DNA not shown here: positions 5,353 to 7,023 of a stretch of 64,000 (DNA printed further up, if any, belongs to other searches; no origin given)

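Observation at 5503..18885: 3999-aa collagen-like/BspA-LRR surface protein co-transcribed with a dedicated membrane protein.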

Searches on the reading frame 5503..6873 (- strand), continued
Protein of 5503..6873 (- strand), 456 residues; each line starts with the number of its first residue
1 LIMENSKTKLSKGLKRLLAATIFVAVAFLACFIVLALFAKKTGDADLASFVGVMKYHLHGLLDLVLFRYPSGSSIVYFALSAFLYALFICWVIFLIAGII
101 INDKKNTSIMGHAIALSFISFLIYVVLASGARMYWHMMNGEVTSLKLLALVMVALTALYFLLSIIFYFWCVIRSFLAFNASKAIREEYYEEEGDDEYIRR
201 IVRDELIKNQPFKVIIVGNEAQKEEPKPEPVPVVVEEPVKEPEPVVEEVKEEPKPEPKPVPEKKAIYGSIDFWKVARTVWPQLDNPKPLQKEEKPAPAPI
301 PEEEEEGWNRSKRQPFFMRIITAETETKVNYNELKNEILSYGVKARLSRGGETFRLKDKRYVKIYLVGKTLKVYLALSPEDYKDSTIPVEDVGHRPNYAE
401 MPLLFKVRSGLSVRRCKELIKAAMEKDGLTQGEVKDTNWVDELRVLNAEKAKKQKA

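Call 76: search_protein_families(library=pfam, proteins=[L026:8244-9851:+, L026:6232-8019:+, L008:8000-9670:+, L004:5070-6191:+, L004:6188-6811:+, L004:8427-9336:+, L037:8490-9686:+, L005:1644-2651:+, L005:4475-5497:+], max_evalue=0.001)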
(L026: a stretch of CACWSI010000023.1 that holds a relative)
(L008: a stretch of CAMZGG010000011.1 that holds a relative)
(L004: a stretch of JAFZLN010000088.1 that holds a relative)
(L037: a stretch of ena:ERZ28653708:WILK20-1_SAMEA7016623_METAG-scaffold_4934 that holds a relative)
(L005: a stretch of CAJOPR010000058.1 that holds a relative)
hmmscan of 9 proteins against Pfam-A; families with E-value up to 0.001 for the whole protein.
L026:8244-9851:+ (535 aa): 1 family
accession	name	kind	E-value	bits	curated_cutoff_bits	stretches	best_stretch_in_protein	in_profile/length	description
PF01764.32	Lipase_3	-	4.9e-09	36.7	22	1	219-331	23-139/140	Lipase (class 3)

L026:6232-8019:+ (595 aa): 1 family
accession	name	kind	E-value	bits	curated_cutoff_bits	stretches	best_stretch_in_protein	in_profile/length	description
PF09479.16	Flg_new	-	1.3e-10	41.7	27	1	337-407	1-64/65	Listeria-Bacteroides repeat domain (List_Bact_rpt)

L008:8000-9670:+ (556 aa): 2 families
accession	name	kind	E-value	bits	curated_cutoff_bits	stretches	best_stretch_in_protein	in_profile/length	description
PF00749.27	tRNA-synt_1c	-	1.4e-67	228.3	23.4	1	37-348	3-299/314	tRNA synthetases class I (E and Q), catalytic domain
PF19269.4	Anticodon_2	-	2e-08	35.2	23.6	1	425-552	28-141/141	Anticodon binding domain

L004:5070-6191:+ (373 aa): 1 family
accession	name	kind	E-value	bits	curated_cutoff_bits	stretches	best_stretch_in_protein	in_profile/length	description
PF14249.11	Tocopherol_cycl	-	4.1e-08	33.1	26.6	1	144-276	121-248/335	Tocopherol cyclase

L004:6188-6811:+ (207 aa): 1 family
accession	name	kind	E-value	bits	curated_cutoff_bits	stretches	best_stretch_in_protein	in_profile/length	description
PF06541.16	ABC_trans_CmpB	-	1.7e-36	126.1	25.9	1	10-171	2-151/151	Putative ABC-transporter type IV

L004:8427-9336:+ (303 aa): 1 family
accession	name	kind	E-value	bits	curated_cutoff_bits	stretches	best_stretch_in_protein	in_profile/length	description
PF01595.25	CNNM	-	7.6e-39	133.7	28.4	1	13-191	2-180/181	Cyclin M transmembrane N-terminal domain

L037:8490-9686:+ (398 aa): 1 family
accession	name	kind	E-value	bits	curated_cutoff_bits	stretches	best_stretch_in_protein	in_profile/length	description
PF05887.16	Trypan_PARP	-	6.7e-05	23.3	100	1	156-249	15-107/134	Procyclic acidic repetitive protein (PARP)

L005:1644-2651:+ (335 aa): 1 family
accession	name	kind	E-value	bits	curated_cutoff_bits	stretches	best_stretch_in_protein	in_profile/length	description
PF01757.29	Acyl_transf_3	-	8e-16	58.4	31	1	7-313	4-325/326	Acyltransferase domain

L005:4475-5497:+ (340 aa): 2 families
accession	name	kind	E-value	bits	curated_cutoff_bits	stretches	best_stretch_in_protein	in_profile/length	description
PF01595.25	CNNM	-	8.5e-36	123.7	28.4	1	9-190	2-180/181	Cyclin M transmembrane N-terminal domain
PF00571.33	CBS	-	7.6e-11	42.6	24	1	275-326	5-56/57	CBS domain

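Call 82: find_encoding_contigs(protein=window:5503-6867:-, flank=3000, max_places=3)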
Protein window:5503-6867:- (454 aa): no gene with exactly this product is on record in the collection.
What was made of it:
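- Tried and rejected: An exact look-up of the window's partner protein in public assemblies found no record (call 82).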

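Call 85: fold_search(model_id=the predicted structure, library=pdb)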
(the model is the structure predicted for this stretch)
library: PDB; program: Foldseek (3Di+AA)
matches with E <= 10: 168; with E <= 0.001: 0
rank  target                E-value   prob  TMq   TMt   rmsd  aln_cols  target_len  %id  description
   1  9e0h_A                6.6e-01  0.28  0.12  0.27  11.1       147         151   17  De novo calcium channel heptamer, CalC6_3 with DHR extensions. Off target multimerization state (released 2025-10-01)
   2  7nz2_C1               8.1e-01  0.21  0.14  0.15  26.2       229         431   10  Cryo-EM structure of the MukBEF-MatP-DNA tetrad (released 2021-07-07)
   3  6e7e                  8.5e-01  0.18  0.13  0.27  18.3       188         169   15  High resolution crystal structure of IncA soluble domain (released 2019-07-10)
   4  2fki_MODEL_1_A        8.9e-01  0.77  0.17  0.52   4.6       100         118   15  NMR Structure of Protein yjbR from Escherichia coli; Northeast Structural Genomics Consortium Target ER226 (released 2006-02-28)
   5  6e6a_A                9.4e-01  0.18  0.13  0.26   9.6       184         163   11  Triclinic crystal form of IncA G144A point mutant (released 2019-07-10)
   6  2z0o                  9.4e-01  0.08  0.08  0.10  29.4       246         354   10  Crystal structure of APPL1-BAR-PH domain (released 2008-05-13)
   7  2elb                  1.1e+00  0.10  0.11  0.13  32.6       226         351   13  Crystal Structure of the BAR-PH domain of human APPL1 (released 2007-05-29)
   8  7udn_B                1.3e+00  0.15  0.14  0.21  19.9       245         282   13  Crystal structure of designed helical repeat protein RPB_PLP1_R6 in alternative conformation 2 (released 2023-03-22)
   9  5sv0_J                1.4e+00  0.21  0.17  0.31  27.4       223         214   11  Structure of the ExbB/ExbD complex from E. coli at pH 7.0 (released 2016-09-28)
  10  3fkd_C                1.5e+00  0.38  0.14  0.19   5.7       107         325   10  The crystal structure of L-threonine-O-3-phosphate decarboxylase from Porphyromonas gingivalis (released 2009-02-03)
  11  5sv0_D                1.5e+00  0.20  0.17  0.31  27.6       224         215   11  Structure of the ExbB/ExbD complex from E. coli at pH 7.0 (released 2016-09-28)
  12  2xga_A                1.5e+00  0.18  0.12  0.33   9.1       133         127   13  MTSL spin-labelled Shigella Flexneri Spa15 (released 2010-12-01)
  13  2q13                  1.7e+00  0.06  0.08  0.10  29.4       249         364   10  Crystal structure of BAR-PH domain of APPL1 (released 2007-08-14)
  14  6pe4_H                1.8e+00  0.15  0.16  0.31  11.8       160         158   14  Yeast Vo motor in complex with 1 VopQ molecule (released 2020-05-20)
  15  2xga_B                1.9e+00  0.18  0.12  0.34   9.0       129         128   13  MTSL spin-labelled Shigella Flexneri Spa15 (released 2010-12-01)
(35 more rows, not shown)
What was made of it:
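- Tried and rejected: Foldseek with the full-length model found nothing significant for the TM domain (call 85).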

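Call 87: find_encoding_contigs(protein=P0063, flank=10000, max_places=2)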
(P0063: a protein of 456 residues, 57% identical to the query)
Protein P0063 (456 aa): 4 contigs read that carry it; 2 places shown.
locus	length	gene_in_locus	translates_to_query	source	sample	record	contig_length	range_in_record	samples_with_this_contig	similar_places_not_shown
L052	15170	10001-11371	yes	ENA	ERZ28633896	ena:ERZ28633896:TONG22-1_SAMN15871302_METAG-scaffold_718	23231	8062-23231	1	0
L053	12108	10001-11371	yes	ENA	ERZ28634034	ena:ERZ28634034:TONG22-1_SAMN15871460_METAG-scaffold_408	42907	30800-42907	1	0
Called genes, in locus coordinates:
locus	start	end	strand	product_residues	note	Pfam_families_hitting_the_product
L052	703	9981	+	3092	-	PF09479:Flg_new, PF12799:LRR_4 (faint), PF13306:LRR_5, PF13855:LRR_8 (faint), PF23952:LRR_EndoS (faint), PF13306:LRR_5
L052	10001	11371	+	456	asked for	-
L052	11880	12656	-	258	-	PF02517:Rce1-like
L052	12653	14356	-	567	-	PF02690:Na_Pi_cotrans, PF01895:PhoU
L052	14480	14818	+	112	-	-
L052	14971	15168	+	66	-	?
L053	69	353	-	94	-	-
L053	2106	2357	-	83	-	-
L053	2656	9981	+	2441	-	PF12799:LRR_4 (faint), PF13306:LRR_5, PF13855:LRR_8 (faint), PF23952:LRR_EndoS (faint), PF13306:LRR_5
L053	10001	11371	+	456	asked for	-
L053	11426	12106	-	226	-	?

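Call 88: find_encoding_contigs(protein=P0008, flank=10000, max_places=2)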
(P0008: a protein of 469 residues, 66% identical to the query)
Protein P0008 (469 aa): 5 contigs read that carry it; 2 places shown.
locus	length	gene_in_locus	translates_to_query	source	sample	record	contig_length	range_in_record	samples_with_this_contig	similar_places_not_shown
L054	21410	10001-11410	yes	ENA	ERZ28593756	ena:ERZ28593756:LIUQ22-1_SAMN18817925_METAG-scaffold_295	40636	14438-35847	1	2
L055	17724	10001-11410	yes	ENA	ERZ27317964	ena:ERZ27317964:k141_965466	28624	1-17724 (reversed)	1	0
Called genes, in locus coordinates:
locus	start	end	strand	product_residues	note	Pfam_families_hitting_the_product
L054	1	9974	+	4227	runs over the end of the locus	PF09479:Flg_new, PF12799:LRR_4 (faint), PF13306:LRR_5, PF13855:LRR_8 (faint), PF13306:LRR_5, PF23952:LRR_EndoS (faint), PF13306:LRR_5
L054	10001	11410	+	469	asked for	-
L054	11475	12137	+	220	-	PF01791:DeoC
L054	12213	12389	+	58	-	PF01165:Ribosomal_S21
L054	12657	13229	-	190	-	-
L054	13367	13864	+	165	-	PF12682:Flavodoxin_4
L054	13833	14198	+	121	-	PF14534:DUF4440 (weak)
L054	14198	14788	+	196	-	PF25087:GMPPB_C (faint), PF00132:Hexapep, PF14602:Hexapep_2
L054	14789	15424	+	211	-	PF02627:CMD, PF07883:Cupin_2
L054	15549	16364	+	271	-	PF00248:Aldo_ket_red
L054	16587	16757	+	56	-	PF18495:VbhA (weak)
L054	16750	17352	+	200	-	PF02661:Fic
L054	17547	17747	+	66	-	PF04014:MazE_antitoxin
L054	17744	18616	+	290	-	PF00005:ABC_tran, PF13304:AAA_21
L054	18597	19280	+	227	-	PF13346:ABC2_membrane_5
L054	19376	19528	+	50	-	PF13783:DUF4177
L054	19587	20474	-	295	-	PF03993:DUF349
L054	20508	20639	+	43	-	-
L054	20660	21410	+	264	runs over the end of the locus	PF02535:Zip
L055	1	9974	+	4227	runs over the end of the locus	PF09479:Flg_new, PF12799:LRR_4 (faint), PF13306:LRR_5, PF13855:LRR_8 (faint), PF13306:LRR_5, PF23952:LRR_EndoS (faint), PF13306:LRR_5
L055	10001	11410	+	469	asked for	-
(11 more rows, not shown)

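Call 89: find_encoding_contigs(protein=P0007, flank=10000, max_places=2)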
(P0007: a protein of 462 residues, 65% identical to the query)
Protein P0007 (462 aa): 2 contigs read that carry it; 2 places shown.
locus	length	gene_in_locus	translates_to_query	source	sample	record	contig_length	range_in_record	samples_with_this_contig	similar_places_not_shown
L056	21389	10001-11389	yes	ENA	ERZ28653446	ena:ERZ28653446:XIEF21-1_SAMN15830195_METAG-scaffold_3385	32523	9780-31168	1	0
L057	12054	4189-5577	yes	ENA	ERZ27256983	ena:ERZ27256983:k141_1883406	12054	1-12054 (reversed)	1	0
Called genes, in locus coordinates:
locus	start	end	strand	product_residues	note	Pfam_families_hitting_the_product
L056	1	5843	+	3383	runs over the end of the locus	PF09479:Flg_new, PF12799:LRR_4 (faint), PF13306:LRR_5, PF13855:LRR_8 (faint), PF13306:LRR_5, PF23952:LRR_EndoS (faint), PF13306:LRR_5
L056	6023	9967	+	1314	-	PF12799:LRR_4 (faint), PF13306:LRR_5, PF13855:LRR_8 (faint), PF13306:LRR_5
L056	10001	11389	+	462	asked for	-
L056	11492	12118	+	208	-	PF13338:AbiEi_4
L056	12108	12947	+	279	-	PF08843:AbiEii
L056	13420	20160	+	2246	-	PF09479:Flg_new, PF13306:LRR_5, PF13855:LRR_8 (faint), PF13306:LRR_5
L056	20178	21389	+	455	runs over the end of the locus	-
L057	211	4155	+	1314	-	PF12799:LRR_4 (faint), PF13306:LRR_5, PF13855:LRR_8 (faint), PF13306:LRR_5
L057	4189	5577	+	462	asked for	-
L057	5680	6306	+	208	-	PF13338:AbiEi_4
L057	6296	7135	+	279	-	PF08843:AbiEii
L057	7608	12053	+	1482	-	?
